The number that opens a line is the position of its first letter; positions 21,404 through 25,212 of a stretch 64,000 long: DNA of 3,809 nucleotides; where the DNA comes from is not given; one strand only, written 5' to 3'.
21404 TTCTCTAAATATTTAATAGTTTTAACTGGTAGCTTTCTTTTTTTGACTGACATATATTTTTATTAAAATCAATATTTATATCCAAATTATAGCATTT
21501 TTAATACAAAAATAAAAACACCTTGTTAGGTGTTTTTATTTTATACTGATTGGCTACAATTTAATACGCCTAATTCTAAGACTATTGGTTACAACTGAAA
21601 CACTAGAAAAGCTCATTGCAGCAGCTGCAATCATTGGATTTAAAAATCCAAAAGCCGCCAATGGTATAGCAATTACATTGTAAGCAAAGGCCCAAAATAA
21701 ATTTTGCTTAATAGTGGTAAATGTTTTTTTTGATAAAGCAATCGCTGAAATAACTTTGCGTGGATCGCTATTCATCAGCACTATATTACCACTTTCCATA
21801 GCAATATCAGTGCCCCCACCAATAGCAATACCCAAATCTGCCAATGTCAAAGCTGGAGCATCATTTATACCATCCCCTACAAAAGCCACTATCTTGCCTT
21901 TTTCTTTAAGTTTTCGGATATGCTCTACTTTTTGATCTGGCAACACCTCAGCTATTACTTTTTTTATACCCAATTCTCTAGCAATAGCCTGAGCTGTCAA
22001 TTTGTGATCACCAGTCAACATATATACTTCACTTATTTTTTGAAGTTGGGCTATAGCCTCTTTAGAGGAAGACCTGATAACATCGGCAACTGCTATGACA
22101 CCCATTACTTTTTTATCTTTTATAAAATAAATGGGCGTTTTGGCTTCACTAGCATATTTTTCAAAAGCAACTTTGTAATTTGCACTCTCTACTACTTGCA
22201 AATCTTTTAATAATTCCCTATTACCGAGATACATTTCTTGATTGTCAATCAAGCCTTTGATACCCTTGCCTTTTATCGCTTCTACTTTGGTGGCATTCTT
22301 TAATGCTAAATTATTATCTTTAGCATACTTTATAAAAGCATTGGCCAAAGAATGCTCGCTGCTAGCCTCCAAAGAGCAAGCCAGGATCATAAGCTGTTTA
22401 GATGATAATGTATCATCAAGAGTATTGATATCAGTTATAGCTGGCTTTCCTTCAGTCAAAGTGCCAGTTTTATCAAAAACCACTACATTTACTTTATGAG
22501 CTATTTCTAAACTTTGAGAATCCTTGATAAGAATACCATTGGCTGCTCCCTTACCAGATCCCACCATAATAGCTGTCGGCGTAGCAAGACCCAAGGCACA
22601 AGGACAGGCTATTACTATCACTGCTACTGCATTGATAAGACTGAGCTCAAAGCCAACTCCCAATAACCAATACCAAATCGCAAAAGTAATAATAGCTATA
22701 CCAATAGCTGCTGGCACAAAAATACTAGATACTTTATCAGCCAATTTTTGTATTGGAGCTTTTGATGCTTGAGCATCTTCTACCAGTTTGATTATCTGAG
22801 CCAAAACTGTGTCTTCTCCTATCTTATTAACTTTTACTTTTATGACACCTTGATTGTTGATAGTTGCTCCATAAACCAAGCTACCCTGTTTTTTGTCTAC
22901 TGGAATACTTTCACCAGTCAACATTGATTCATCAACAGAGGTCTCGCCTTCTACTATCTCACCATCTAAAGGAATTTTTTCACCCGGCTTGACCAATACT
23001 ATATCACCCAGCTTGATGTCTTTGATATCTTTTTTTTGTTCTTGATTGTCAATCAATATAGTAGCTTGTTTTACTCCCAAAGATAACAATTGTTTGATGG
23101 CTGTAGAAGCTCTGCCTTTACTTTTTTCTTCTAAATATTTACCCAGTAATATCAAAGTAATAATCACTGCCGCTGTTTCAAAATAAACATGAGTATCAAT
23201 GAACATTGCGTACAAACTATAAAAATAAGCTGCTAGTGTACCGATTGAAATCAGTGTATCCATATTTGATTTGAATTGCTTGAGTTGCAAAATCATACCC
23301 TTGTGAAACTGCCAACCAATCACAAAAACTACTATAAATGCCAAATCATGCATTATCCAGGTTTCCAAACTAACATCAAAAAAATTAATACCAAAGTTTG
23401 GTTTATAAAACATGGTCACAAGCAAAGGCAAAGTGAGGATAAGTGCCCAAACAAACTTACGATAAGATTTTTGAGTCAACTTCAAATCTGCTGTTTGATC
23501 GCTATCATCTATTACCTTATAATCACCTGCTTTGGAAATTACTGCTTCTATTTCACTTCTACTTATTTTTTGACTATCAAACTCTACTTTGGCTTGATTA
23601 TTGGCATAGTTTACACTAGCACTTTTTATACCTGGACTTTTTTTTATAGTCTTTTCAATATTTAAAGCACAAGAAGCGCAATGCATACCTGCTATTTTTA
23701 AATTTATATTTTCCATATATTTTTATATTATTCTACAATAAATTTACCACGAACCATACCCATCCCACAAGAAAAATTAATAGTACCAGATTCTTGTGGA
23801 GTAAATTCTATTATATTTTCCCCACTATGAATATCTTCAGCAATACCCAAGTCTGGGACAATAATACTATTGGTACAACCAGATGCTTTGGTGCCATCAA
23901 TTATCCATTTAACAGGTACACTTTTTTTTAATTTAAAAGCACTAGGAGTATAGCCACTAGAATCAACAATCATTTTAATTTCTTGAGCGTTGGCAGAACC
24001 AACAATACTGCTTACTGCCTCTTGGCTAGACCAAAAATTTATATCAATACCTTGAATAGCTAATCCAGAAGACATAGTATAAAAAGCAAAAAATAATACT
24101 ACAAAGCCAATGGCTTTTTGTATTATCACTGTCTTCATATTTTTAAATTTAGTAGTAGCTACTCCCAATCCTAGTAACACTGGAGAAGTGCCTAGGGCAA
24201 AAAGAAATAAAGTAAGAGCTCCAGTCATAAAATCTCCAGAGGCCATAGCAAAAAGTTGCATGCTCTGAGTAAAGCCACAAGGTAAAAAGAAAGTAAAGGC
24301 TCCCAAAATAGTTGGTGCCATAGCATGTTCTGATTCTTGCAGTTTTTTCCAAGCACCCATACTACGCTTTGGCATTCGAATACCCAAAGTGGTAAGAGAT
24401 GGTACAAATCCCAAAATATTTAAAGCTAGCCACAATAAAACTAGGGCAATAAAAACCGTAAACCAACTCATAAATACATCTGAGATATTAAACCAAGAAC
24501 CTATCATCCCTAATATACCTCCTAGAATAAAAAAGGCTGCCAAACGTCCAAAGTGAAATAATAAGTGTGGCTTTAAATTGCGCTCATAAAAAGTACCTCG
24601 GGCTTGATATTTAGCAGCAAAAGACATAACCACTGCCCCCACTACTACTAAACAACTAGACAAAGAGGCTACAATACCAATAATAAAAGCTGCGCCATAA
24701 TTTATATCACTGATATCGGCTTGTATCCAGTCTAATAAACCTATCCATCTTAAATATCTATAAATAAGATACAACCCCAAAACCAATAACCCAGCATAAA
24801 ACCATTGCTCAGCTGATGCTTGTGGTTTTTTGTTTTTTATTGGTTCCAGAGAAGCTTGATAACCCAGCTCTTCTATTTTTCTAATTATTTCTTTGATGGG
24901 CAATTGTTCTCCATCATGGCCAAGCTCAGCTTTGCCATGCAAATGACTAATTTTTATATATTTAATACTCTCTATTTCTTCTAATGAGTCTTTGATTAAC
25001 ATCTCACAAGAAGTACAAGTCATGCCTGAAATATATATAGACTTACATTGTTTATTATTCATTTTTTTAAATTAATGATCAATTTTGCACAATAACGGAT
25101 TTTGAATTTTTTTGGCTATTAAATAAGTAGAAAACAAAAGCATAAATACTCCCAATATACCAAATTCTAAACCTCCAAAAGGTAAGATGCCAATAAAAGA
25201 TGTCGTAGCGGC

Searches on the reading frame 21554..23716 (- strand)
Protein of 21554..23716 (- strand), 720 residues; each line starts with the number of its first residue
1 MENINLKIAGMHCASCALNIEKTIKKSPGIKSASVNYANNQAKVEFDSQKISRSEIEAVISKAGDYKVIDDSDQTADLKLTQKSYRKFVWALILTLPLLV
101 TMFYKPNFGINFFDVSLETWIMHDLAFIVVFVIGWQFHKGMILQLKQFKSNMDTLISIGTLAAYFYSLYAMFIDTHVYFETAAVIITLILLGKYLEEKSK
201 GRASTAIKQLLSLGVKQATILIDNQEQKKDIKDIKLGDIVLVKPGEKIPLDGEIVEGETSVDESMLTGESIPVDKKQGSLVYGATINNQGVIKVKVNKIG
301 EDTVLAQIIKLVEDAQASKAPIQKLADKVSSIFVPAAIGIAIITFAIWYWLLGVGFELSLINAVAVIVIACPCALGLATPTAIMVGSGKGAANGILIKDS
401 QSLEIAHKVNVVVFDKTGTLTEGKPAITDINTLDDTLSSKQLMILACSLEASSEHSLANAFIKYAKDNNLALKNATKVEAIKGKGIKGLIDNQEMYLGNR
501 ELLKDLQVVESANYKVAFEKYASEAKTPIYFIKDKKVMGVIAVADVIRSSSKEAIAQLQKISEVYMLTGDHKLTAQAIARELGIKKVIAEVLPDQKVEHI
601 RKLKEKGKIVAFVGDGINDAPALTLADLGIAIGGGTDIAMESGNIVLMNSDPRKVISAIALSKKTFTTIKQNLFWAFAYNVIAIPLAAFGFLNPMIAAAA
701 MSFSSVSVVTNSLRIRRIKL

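Call 32: search_protein_families(library=pfam, proteins=[window:21554-23716:-], max_evalue=0.00001)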
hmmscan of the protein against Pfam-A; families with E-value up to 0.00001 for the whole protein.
window:21554-23716:- (720 aa): 3 families
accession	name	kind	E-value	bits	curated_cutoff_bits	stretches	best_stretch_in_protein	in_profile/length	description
PF00122.25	E1-E2_ATPase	-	3e-59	200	28.1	1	216-392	5-180/181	E1-E2 ATPase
PF00702.32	Hydrolase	-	3.9e-33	115.9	26.4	1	410-626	2-190/191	haloacid dehalogenase-like hydrolase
PF00403.32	HMA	-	2.6e-15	57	24.8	1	6-64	2-60/62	Heavy-metal-associated domain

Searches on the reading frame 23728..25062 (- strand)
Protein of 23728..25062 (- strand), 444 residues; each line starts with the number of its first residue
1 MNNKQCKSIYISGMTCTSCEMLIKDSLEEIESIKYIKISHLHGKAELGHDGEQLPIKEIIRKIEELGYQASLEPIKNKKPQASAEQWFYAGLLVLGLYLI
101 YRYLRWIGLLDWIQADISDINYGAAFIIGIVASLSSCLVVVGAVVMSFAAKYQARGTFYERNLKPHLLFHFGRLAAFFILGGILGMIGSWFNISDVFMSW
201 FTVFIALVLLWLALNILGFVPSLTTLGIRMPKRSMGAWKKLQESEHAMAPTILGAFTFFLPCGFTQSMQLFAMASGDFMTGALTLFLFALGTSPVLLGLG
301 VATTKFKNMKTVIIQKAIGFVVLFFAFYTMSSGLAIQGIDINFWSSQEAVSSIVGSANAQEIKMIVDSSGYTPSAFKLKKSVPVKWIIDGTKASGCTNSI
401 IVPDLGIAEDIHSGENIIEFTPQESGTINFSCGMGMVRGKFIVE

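Call 32: search_protein_families(library=pfam, proteins=[window:23728-25062:-], max_evalue=0.00001)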
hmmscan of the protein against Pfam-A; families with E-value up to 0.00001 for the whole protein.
window:23728-25062:- (444 aa): 4 families
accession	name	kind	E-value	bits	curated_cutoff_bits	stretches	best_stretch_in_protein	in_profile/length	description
PF13386.12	DsbD_2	-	1e-30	107.6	24.9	1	124-327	1-198/199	Cytochrome C biogenesis protein transmembrane region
PF00403.32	HMA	-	2.6e-12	47.3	24.8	1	9-69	2-62/62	Heavy-metal-associated domain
PF13473.12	Cupredoxin_1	-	7.8e-11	42.4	27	1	343-443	9-104/104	Cupredoxin-like domain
PF02683.22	DsbD_TM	-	8e-06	25.7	27.1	0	124-328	7-213/219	Cytochrome C biogenesis protein transmembrane domain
